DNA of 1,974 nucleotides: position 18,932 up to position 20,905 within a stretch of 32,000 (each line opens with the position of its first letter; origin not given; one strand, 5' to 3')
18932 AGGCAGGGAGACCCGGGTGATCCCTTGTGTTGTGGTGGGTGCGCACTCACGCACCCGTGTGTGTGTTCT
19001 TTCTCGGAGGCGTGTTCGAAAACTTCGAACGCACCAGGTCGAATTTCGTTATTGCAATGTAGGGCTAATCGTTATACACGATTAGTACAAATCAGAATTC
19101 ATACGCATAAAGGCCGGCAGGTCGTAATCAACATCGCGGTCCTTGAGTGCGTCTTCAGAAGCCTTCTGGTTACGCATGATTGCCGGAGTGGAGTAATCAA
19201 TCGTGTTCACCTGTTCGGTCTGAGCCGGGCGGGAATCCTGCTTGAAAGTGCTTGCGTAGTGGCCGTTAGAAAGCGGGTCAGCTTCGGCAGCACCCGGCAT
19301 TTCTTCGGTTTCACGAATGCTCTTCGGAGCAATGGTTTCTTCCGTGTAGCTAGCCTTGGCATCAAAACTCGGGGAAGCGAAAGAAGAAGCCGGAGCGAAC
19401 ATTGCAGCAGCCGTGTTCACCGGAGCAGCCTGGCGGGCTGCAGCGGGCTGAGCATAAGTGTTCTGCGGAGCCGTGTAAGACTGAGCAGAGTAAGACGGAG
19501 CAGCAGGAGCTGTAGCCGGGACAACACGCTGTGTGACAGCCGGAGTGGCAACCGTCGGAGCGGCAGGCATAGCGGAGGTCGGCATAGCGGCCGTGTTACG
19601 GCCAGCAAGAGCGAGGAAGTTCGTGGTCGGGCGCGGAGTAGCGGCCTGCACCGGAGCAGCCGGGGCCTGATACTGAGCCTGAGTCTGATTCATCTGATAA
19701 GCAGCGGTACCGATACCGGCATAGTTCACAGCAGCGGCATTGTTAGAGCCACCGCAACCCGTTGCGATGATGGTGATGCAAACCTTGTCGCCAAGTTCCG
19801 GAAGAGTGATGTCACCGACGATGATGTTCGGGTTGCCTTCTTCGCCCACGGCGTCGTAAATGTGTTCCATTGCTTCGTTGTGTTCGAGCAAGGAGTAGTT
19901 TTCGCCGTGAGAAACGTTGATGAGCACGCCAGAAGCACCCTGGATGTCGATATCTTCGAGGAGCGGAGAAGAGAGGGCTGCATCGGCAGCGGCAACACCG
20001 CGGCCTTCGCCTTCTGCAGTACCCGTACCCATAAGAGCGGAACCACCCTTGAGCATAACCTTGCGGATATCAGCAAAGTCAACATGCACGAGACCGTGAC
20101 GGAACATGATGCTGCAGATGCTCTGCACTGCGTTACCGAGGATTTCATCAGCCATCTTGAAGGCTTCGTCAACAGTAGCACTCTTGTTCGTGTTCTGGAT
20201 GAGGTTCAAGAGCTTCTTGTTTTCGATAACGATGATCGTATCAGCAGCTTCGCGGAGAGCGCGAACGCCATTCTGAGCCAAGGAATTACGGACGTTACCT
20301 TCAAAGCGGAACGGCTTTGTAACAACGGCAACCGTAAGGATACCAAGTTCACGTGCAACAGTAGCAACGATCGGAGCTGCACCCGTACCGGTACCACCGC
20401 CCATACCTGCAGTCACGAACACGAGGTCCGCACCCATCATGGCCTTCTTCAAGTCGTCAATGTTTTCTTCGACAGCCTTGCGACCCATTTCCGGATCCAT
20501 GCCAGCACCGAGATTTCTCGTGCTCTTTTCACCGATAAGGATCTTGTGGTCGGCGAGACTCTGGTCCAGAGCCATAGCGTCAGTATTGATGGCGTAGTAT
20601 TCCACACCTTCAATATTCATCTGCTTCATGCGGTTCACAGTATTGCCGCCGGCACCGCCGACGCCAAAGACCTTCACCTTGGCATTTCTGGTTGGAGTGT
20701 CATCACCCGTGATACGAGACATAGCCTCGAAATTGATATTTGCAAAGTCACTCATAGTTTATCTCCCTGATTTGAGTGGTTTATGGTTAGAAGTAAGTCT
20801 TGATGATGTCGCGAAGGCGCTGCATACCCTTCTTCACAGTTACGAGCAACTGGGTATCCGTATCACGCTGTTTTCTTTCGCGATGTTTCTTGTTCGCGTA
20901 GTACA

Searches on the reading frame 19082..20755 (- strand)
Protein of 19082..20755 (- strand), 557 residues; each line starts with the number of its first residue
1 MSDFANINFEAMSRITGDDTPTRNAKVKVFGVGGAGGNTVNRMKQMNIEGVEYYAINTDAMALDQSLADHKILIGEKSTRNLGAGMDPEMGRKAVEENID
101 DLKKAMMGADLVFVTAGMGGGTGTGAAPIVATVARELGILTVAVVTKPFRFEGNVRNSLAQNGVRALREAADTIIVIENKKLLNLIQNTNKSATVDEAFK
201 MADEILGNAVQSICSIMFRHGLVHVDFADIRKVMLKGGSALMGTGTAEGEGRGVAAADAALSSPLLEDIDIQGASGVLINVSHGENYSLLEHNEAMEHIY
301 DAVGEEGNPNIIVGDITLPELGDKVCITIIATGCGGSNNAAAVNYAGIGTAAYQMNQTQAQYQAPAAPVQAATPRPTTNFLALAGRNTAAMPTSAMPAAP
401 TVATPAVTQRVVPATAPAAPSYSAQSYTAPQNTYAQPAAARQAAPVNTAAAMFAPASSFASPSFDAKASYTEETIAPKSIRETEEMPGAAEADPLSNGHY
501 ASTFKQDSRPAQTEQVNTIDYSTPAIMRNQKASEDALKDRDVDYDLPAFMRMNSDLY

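Call 10: search_protein_families(library=pfam, proteins=[window:19082-20755:-])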
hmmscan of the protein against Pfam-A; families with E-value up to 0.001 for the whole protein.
window:19082-20755:- (557 aa): 2 families
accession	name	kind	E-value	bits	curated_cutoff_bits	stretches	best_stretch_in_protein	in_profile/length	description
PF00091.31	Tubulin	-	1.7e-47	162.6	33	1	26-186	1-189/190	Tubulin/FtsZ family, GTPase domain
PF12327.13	FtsZ_C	-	1.7e-23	83.1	27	1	238-334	1-94/95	FtsZ family, C-terminal domain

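Call 21: find_homologous_proteins(query=window:19082-20755:-, max_evalue=1e-60)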
Query window:19082-20755:- (557 aa): 7908 proteins with E <= 1e-60 among 8000 candidates; the best 120 are listed.
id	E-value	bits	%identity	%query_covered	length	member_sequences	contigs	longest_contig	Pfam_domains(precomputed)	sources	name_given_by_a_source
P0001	0.0e+0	1158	96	100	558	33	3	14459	PF00091.32,PF12327.14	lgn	-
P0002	0.0e+0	1153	96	100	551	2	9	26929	PF00091.32,PF12327.14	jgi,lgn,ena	jgi:cell division protein FtsZ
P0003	0.0e+0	1152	96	100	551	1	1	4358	PF00091.32,PF12327.14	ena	-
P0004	0.0e+0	1109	93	100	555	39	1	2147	PF00091.32,PF12327.14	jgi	jgi:cell division protein FtsZ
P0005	0.0e+0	1102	93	100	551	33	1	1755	PF00091.32,PF12327.14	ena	-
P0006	0.0e+0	1100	92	100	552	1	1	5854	PF00091.32,PF12327.14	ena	-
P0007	0.0e+0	1093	92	100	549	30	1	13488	PF00091.32,PF12327.14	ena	-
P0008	0.0e+0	1091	92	100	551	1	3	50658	PF00091.32,PF12327.14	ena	-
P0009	0.0e+0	1088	91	100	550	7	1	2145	PF00091.32,PF12327.14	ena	-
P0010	0.0e+0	1088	92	100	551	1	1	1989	PF00091.32,PF12327.14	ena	-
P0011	0.0e+0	1079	90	100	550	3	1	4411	PF00091.32,PF12327.14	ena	-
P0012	0.0e+0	1079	90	100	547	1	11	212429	PF00091.32,PF12327.14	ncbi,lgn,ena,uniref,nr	ncbi:cell division protein FtsZ [Fibrobacter sp. UWB4]|uniref:cell division protein FtsZ n=1 Tax=Fib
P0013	0.0e+0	1079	95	95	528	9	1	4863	PF00091.32,PF12327.14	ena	-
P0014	0.0e+0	1078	90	100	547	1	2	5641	PF00091.32,PF12327.14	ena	-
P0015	0.0e+0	1077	90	100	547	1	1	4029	PF00091.32,PF12327.14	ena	-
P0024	0.0e+0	1027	86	100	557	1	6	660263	PF00091.32,PF12327.14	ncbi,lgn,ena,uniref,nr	ncbi:cell division protein FtsZ [Fibrobacter sp. UBA4297]|uniref:cell division protein FtsZ n=1 Tax=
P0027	0.0e+0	1016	86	100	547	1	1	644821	PF00091.32,PF12327.14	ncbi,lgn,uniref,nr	ncbi:cell division protein FtsZ [Fibrobacter sp. UWB12]|uniref:cell division protein FtsZ n=1 Tax=Fi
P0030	1.7e-292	989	85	100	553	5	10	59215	PF00091.32,PF12327.14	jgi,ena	-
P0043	6.9e-283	957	81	100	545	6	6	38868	PF00091.32,PF12327.14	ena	-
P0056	2.3e-267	906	76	100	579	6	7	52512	PF00091.32,PF12327.14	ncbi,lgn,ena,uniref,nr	ncbi:cell division protein FtsZ [Fibrobacter sp.]|uniref:cell division protein FtsZ n=1 Tax=Fibrobac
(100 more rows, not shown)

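Call 22: find_encoding_contigs(protein=P0002, flank=2500, max_places=6)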
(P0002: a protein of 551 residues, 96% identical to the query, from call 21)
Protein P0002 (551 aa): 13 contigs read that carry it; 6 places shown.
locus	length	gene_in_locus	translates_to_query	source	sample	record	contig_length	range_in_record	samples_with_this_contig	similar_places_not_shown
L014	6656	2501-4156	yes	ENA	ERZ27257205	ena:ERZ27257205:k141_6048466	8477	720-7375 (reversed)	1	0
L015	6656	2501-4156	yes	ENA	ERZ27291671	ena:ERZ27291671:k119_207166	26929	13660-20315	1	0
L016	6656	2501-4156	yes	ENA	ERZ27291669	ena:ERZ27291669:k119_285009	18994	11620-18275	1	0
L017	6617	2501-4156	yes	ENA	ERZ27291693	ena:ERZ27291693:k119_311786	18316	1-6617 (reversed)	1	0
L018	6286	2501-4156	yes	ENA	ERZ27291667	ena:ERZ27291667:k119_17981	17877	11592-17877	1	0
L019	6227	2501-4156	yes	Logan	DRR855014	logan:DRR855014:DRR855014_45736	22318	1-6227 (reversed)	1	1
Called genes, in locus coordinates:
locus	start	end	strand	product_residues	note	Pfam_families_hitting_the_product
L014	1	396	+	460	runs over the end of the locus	PF01225:Mur_ligase, PF08245:Mur_ligase_M, PF02875:Mur_ligase_C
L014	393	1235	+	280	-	PF08478:POTRA_1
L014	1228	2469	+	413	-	PF02491:SHS2_FTSA, PF06723:MreB_Mbl, PF11104:PilM_2 (weak), PF14450:FtsA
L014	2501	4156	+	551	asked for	PF00091:Tubulin, PF12327:FtsZ_C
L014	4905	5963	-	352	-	PF12710:HAD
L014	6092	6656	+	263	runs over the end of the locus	PF00497:SBP_bac_3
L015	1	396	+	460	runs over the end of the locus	PF01225:Mur_ligase, PF08245:Mur_ligase_M, PF02875:Mur_ligase_C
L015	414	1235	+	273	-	PF08478:POTRA_1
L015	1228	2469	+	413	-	PF02491:SHS2_FTSA, PF06723:MreB_Mbl, PF11104:PilM_2 (weak), PF14450:FtsA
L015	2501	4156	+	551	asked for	PF00091:Tubulin, PF12327:FtsZ_C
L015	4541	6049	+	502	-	-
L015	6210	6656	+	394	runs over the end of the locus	PF22660:RS_preATP-grasp-like, PF02222:ATP-grasp, PF07478:Dala_Dala_lig_C (faint), PF21244:PurT_C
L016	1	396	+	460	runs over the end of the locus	PF01225:Mur_ligase, PF08245:Mur_ligase_M, PF02875:Mur_ligase_C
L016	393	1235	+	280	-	PF08478:POTRA_1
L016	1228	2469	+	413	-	PF02491:SHS2_FTSA, PF06723:MreB_Mbl, PF11104:PilM_2 (weak), PF14450:FtsA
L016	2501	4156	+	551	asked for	PF00091:Tubulin, PF12327:FtsZ_C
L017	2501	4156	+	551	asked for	PF00091:Tubulin, PF12327:FtsZ_C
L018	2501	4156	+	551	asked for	PF00091:Tubulin, PF12327:FtsZ_C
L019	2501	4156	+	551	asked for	PF00091:Tubulin, PF12327:FtsZ_C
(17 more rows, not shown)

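Call 23: find_encoding_contigs(protein=P0008, flank=2500, max_places=3)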
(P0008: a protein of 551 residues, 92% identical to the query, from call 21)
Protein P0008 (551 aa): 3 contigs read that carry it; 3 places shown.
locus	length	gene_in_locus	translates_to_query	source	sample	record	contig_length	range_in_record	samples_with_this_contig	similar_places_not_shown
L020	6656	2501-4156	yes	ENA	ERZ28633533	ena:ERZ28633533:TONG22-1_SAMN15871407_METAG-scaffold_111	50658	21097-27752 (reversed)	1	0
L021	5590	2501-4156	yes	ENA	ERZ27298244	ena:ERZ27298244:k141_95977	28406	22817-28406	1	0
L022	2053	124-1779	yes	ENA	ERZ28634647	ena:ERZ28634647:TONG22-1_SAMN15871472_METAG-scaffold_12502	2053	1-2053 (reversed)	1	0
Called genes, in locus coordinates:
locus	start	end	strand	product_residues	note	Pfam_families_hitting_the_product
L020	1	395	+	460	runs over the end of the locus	PF01225:Mur_ligase, PF08245:Mur_ligase_M, PF02875:Mur_ligase_C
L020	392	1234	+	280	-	PF08478:POTRA_1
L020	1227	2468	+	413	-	PF02491:SHS2_FTSA, PF06723:MreB_Mbl, PF11104:PilM_2 (weak), PF06277:EutA (faint), PF14450:FtsA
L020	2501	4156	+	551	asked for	PF00091:Tubulin, PF12327:FtsZ_C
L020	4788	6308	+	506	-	-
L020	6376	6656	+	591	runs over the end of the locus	PF01391:Collagen (faint), PF10645:Carb_bind (faint), PF09603:Fib_succ_major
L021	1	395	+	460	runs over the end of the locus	PF01225:Mur_ligase, PF08245:Mur_ligase_M, PF02875:Mur_ligase_C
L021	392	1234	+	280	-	PF08478:POTRA_1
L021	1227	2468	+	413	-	PF02491:SHS2_FTSA, PF06723:MreB_Mbl, PF11104:PilM_2 (weak), PF06277:EutA (faint), PF14450:FtsA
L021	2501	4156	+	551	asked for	PF00091:Tubulin, PF12327:FtsZ_C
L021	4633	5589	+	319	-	?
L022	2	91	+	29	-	?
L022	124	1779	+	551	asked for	PF00091:Tubulin, PF12327:FtsZ_C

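Call 24: find_encoding_contigs(protein=P0012, flank=2500, max_places=6)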
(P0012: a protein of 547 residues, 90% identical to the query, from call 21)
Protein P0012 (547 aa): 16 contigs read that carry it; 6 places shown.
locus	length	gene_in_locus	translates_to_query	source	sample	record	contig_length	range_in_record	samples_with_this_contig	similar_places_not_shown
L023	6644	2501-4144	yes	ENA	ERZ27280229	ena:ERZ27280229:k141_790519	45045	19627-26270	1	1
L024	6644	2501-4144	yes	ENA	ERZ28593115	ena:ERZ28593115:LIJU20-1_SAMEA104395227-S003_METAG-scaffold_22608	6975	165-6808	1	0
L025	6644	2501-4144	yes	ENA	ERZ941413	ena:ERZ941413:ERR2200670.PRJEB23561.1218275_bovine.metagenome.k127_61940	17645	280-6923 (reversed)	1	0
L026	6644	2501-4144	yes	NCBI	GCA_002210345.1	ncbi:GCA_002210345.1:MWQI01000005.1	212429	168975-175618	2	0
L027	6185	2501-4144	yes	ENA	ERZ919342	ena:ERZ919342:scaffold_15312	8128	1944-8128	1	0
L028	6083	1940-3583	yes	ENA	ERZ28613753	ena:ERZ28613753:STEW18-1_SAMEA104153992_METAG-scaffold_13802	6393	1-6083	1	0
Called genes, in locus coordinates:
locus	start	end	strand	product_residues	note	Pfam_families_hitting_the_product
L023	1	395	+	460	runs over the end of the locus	PF01225:Mur_ligase, PF08245:Mur_ligase_M, PF02875:Mur_ligase_C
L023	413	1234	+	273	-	PF08478:POTRA_1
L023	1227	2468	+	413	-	PF02491:SHS2_FTSA, PF06723:MreB_Mbl, PF11104:PilM_2 (weak), PF14450:FtsA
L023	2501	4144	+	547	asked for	PF00091:Tubulin, PF12327:FtsZ_C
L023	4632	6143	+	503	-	-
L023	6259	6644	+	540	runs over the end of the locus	-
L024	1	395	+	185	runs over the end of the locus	?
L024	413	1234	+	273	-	PF08478:POTRA_1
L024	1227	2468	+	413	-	PF02491:SHS2_FTSA, PF06723:MreB_Mbl, PF11104:PilM_2 (weak), PF14450:FtsA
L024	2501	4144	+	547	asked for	PF00091:Tubulin, PF12327:FtsZ_C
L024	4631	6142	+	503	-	-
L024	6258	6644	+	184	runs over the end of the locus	?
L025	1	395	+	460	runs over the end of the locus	PF01225:Mur_ligase, PF08245:Mur_ligase_M, PF02875:Mur_ligase_C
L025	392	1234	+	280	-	PF08478:POTRA_1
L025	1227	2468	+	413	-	PF02491:SHS2_FTSA, PF06723:MreB_Mbl, PF11104:PilM_2 (weak), PF14450:FtsA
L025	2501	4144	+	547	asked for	PF00091:Tubulin, PF12327:FtsZ_C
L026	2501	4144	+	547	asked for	PF00091:Tubulin, PF12327:FtsZ_C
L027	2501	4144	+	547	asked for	PF00091:Tubulin, PF12327:FtsZ_C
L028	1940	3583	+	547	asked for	PF00091:Tubulin, PF12327:FtsZ_C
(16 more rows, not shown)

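Call 25: find_encoding_contigs(protein=P0024, flank=2500, max_places=4)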
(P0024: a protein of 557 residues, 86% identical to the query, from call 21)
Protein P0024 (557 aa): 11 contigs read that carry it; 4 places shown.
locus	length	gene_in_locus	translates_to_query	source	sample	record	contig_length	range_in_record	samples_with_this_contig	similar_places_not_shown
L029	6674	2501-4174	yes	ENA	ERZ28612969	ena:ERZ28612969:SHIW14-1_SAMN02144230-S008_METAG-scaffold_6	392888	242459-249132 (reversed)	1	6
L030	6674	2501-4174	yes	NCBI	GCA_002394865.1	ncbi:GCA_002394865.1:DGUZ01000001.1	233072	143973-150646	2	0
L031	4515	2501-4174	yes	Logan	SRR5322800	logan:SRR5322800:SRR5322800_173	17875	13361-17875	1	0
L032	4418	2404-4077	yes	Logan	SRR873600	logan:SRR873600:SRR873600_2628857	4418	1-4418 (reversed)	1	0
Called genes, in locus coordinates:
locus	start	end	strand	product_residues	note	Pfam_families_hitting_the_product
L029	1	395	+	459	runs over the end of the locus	PF01225:Mur_ligase, PF08245:Mur_ligase_M, PF02875:Mur_ligase_C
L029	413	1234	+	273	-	PF08478:POTRA_1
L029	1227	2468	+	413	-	PF02491:SHS2_FTSA, PF06723:MreB_Mbl, PF11104:PilM_2 (weak), PF06277:EutA (weak), PF14450:FtsA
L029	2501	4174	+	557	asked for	PF00091:Tubulin, PF12327:FtsZ_C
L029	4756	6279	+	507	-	-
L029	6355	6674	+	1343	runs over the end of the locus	PF09603:Fib_succ_major, PF26058:DUF8019 (faint), PF26707:DUF8237 (faint), PF09603:Fib_succ_major, PF07603:Lcl_C (weak), PF09603:Fib_succ_major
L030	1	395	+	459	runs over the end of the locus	PF01225:Mur_ligase, PF08245:Mur_ligase_M, PF02875:Mur_ligase_C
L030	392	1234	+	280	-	PF08478:POTRA_1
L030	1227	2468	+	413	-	PF02491:SHS2_FTSA, PF06723:MreB_Mbl, PF11104:PilM_2 (weak), PF06277:EutA (weak), PF14450:FtsA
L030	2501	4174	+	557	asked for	PF00091:Tubulin, PF12327:FtsZ_C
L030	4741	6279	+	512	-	-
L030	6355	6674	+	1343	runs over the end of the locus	PF09603:Fib_succ_major, PF26058:DUF8019 (faint), PF26707:DUF8237 (faint), PF09603:Fib_succ_major, PF07603:Lcl_C (weak), PF09603:Fib_succ_major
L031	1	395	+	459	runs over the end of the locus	PF01225:Mur_ligase, PF08245:Mur_ligase_M, PF02875:Mur_ligase_C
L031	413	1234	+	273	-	PF08478:POTRA_1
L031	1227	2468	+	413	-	PF02491:SHS2_FTSA, PF06723:MreB_Mbl, PF11104:PilM_2 (weak), PF06277:EutA (weak), PF14450:FtsA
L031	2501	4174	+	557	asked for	PF00091:Tubulin, PF12327:FtsZ_C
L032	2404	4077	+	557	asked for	PF00091:Tubulin, PF12327:FtsZ_C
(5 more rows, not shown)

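Call 26: find_encoding_contigs(protein=P0027, flank=2500, max_places=2)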
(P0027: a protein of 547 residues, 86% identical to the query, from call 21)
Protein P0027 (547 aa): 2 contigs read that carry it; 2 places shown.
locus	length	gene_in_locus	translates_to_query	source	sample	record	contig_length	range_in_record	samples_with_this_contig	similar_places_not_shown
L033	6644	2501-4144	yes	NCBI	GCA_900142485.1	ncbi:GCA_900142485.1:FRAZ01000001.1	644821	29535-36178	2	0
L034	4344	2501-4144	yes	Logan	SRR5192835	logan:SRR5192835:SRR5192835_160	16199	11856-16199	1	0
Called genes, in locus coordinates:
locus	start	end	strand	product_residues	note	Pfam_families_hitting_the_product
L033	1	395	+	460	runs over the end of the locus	PF01225:Mur_ligase, PF08245:Mur_ligase_M, PF02875:Mur_ligase_C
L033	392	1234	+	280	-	PF08478:POTRA_1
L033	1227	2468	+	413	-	PF02491:SHS2_FTSA, PF06723:MreB_Mbl, PF08841:DDR (faint), PF11104:PilM_2 (weak), PF14450:FtsA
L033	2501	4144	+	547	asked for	PF00091:Tubulin, PF12327:FtsZ_C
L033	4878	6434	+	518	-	-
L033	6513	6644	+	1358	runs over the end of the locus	PF20746:EndoS_Ig-like (faint), PF09603:Fib_succ_major, PF07603:Lcl_C (faint), PF26058:DUF8019 (faint), PF26707:DUF8237 (faint), PF09603:Fib_succ_major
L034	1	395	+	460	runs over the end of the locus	PF01225:Mur_ligase, PF08245:Mur_ligase_M, PF02875:Mur_ligase_C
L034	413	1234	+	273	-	PF08478:POTRA_1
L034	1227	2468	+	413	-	PF02491:SHS2_FTSA, PF06723:MreB_Mbl, PF08841:DDR (faint), PF11104:PilM_2 (weak), PF14450:FtsA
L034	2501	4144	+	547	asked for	PF00091:Tubulin, PF12327:FtsZ_C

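Call 27: find_encoding_contigs(protein=P0030, flank=2500, max_places=5)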
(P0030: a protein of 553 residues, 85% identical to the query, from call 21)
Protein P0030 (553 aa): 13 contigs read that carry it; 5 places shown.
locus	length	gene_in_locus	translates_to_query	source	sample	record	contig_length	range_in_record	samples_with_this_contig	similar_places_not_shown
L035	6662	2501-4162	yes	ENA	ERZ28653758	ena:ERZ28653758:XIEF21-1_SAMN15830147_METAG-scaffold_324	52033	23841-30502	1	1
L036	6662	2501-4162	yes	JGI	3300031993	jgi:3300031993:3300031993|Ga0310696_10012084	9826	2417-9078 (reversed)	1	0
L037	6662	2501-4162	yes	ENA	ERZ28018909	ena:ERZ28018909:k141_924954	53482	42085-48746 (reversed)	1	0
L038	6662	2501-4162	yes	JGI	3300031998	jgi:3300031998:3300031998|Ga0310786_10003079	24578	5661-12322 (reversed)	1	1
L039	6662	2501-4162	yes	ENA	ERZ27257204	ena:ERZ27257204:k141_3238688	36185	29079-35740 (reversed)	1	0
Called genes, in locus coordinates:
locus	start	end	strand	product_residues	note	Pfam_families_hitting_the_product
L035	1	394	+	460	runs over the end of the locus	PF01225:Mur_ligase, PF08245:Mur_ligase_M, PF02875:Mur_ligase_C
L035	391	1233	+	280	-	PF08478:POTRA_1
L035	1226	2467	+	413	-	PF02491:SHS2_FTSA, PF06723:MreB_Mbl, PF11104:PilM_2 (weak), PF14450:FtsA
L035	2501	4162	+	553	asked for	PF00091:Tubulin, PF12327:FtsZ_C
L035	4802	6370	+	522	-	-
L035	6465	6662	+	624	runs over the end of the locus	PF08308:PEGA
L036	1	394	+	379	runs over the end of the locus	?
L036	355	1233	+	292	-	PF08478:POTRA_1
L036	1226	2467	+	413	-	PF02491:SHS2_FTSA, PF06723:MreB_Mbl, PF11104:PilM_2 (weak), PF14450:FtsA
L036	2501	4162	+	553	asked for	PF00091:Tubulin, PF12327:FtsZ_C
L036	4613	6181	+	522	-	-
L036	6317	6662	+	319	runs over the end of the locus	PF09603:Fib_succ_major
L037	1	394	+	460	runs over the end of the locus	PF01225:Mur_ligase, PF08245:Mur_ligase_M, PF02875:Mur_ligase_C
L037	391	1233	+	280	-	PF08478:POTRA_1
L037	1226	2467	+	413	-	PF02491:SHS2_FTSA, PF06723:MreB_Mbl, PF11104:PilM_2 (weak), PF14450:FtsA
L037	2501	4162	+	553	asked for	PF00091:Tubulin, PF12327:FtsZ_C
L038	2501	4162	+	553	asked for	PF00091:Tubulin, PF12327:FtsZ_C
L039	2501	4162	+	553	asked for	PF00091:Tubulin, PF12327:FtsZ_C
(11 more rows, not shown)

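Call 28: find_encoding_contigs(protein=P0043, flank=2500, max_places=4)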
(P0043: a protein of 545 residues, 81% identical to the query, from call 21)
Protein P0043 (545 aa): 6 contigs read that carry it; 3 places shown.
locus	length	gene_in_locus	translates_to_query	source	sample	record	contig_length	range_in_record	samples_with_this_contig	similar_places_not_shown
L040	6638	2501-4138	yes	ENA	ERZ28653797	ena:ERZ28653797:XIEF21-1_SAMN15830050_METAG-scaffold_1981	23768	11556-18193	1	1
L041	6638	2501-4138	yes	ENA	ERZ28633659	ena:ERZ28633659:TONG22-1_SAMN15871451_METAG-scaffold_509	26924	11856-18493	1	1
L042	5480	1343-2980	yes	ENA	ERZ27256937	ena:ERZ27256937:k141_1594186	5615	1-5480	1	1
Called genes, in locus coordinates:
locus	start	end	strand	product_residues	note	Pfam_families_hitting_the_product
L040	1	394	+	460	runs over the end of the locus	PF01225:Mur_ligase, PF08245:Mur_ligase_M, PF02875:Mur_ligase_C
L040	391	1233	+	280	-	PF08478:POTRA_1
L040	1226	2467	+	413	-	PF02491:SHS2_FTSA, PF06723:MreB_Mbl, PF08841:DDR (weak), PF11104:PilM_2 (weak), PF14450:FtsA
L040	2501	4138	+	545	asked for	PF00091:Tubulin, PF12327:FtsZ_C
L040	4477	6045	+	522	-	-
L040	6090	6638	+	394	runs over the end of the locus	PF22660:RS_preATP-grasp-like, PF02222:ATP-grasp, PF07478:Dala_Dala_lig_C (faint), PF21244:PurT_C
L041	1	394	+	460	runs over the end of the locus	PF01225:Mur_ligase, PF08245:Mur_ligase_M, PF02875:Mur_ligase_C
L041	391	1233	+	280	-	PF08478:POTRA_1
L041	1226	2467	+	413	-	PF02491:SHS2_FTSA, PF06723:MreB_Mbl, PF08841:DDR (weak), PF11104:PilM_2 (weak), PF14450:FtsA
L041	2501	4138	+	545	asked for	PF00091:Tubulin, PF12327:FtsZ_C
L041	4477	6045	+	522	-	-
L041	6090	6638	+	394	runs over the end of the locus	PF22660:RS_preATP-grasp-like, PF02222:ATP-grasp, PF07478:Dala_Dala_lig_C (faint), PF21244:PurT_C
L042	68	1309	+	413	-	PF02491:SHS2_FTSA, PF06723:MreB_Mbl, PF08841:DDR (weak), PF11104:PilM_2 (weak), PF14450:FtsA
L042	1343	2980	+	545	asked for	PF00091:Tubulin, PF12327:FtsZ_C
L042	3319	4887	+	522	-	-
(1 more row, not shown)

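Call 29: find_encoding_contigs(protein=P0056, flank=2500, max_places=4)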
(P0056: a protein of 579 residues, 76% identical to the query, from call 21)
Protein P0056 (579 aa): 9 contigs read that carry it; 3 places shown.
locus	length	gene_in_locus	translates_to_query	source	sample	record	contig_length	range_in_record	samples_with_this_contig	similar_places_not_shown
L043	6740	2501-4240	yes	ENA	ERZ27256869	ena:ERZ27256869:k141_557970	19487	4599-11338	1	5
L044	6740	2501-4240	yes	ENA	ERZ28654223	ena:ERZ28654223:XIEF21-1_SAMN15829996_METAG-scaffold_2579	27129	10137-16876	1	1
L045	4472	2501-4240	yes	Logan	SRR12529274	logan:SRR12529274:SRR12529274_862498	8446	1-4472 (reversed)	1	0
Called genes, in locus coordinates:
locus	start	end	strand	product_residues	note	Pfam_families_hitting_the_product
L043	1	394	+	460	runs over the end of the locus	PF01225:Mur_ligase, PF08245:Mur_ligase_M, PF02875:Mur_ligase_C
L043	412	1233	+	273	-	PF08478:POTRA_1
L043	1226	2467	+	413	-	PF02491:SHS2_FTSA, PF11104:PilM_2 (weak), PF06723:MreB_Mbl, PF08841:DDR (weak), PF14450:FtsA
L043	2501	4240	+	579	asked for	PF00091:Tubulin, PF12327:FtsZ_C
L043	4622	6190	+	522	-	-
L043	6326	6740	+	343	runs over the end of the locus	-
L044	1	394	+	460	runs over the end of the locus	PF01225:Mur_ligase, PF08245:Mur_ligase_M, PF02875:Mur_ligase_C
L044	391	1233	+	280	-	PF08478:POTRA_1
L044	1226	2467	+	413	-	PF02491:SHS2_FTSA, PF11104:PilM_2 (weak), PF06723:MreB_Mbl, PF08841:DDR (weak), PF14450:FtsA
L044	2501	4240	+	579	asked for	PF00091:Tubulin, PF12327:FtsZ_C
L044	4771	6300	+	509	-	-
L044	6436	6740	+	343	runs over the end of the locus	-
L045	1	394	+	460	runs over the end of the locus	PF01225:Mur_ligase, PF08245:Mur_ligase_M, PF02875:Mur_ligase_C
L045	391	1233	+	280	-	PF08478:POTRA_1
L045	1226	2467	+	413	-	PF02491:SHS2_FTSA, PF11104:PilM_2 (weak), PF06723:MreB_Mbl, PF08841:DDR (weak), PF14450:FtsA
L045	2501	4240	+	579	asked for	PF00091:Tubulin, PF12327:FtsZ_C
